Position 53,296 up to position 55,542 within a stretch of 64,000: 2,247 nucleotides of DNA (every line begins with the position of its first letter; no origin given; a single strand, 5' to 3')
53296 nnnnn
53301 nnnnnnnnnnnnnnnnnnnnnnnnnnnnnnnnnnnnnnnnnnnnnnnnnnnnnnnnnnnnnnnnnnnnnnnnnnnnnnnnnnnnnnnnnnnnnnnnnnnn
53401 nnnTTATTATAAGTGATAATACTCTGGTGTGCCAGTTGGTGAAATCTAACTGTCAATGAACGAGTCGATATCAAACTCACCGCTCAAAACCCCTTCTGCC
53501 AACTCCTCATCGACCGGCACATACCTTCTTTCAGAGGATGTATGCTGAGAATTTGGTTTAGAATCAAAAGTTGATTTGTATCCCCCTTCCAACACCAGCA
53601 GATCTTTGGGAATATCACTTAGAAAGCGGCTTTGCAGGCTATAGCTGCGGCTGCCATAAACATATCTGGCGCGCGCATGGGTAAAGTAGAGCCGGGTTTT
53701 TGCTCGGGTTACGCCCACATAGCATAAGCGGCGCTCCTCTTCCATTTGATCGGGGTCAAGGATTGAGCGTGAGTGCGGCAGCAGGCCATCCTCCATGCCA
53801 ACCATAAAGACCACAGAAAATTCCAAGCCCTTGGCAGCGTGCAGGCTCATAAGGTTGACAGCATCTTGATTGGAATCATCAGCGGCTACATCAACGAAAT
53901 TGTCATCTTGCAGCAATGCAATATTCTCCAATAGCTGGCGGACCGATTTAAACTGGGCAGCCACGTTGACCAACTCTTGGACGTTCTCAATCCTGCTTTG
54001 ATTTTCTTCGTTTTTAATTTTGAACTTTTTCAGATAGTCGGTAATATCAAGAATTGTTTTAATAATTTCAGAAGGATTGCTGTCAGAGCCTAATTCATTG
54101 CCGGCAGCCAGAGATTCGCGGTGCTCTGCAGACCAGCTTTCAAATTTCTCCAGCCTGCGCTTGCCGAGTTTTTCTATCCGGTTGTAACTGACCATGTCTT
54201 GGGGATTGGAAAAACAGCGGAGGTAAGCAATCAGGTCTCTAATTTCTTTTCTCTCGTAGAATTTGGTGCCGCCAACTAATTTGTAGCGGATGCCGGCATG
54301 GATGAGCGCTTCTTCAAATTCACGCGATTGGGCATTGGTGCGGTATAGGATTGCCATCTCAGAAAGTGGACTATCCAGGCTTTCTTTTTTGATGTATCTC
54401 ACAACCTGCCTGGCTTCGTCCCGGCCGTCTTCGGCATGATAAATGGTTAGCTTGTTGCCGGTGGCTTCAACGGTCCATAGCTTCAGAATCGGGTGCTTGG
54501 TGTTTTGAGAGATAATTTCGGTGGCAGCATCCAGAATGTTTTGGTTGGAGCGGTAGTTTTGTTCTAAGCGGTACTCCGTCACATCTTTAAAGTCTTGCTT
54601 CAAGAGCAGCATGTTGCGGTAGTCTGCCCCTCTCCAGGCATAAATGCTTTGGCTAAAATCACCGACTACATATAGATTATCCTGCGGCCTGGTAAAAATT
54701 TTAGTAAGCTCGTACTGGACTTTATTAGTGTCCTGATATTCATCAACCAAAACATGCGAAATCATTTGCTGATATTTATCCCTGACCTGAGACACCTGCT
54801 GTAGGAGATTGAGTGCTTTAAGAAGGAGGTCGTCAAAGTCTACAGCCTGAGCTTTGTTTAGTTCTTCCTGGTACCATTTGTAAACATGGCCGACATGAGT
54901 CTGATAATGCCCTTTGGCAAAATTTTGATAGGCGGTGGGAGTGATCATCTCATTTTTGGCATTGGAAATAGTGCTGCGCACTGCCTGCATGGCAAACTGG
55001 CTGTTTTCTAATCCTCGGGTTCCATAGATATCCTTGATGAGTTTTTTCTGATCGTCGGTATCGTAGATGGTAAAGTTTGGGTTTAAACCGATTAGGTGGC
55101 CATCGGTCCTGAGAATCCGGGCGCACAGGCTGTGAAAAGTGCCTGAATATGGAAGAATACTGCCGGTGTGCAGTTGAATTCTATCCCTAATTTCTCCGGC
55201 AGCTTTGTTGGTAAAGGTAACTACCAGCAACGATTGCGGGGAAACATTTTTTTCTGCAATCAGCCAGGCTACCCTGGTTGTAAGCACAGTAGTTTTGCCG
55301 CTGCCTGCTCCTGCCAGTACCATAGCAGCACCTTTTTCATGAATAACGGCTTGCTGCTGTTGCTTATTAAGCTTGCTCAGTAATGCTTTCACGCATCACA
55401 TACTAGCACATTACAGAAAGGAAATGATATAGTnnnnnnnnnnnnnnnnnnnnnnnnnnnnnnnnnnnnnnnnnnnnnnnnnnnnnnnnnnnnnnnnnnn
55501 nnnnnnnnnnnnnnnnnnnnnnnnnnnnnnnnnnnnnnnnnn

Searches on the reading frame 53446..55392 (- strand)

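Call 91: search_protein_families(library=pfam, proteins=[window:53446-55392:-], max_evalue=0.001)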
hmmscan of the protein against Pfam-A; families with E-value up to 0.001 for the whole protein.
window:53446-55392:- (648 aa): 6 families
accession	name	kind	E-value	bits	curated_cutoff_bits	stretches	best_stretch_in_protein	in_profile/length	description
PF00580.27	UvrD-helicase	-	2.8e-84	283.4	23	1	8-269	1-271/271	UvrD/REP helicase N-terminal domain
PF13361.12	UvrD_C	-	3.4e-65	221.2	25.6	2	274-409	1-137/350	UvrD-like helicase C-terminal domain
PF13245.12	AAA_19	-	1.1e-22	81.1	25.1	1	12-252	1-132/134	AAA domain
PF13538.12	UvrD_C_2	-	5.2e-09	36.3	27.4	1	515-570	5-51/52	UvrD-like helicase C-terminal domain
PF13604.12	AAA_30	-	3.4e-07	30.6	27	1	8-79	2-73/191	AAA domain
PF01443.25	Viral_helicase1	-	0.0003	21.1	21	0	504-570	169-226/228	Viral superfamily 1 RNA helicase core domain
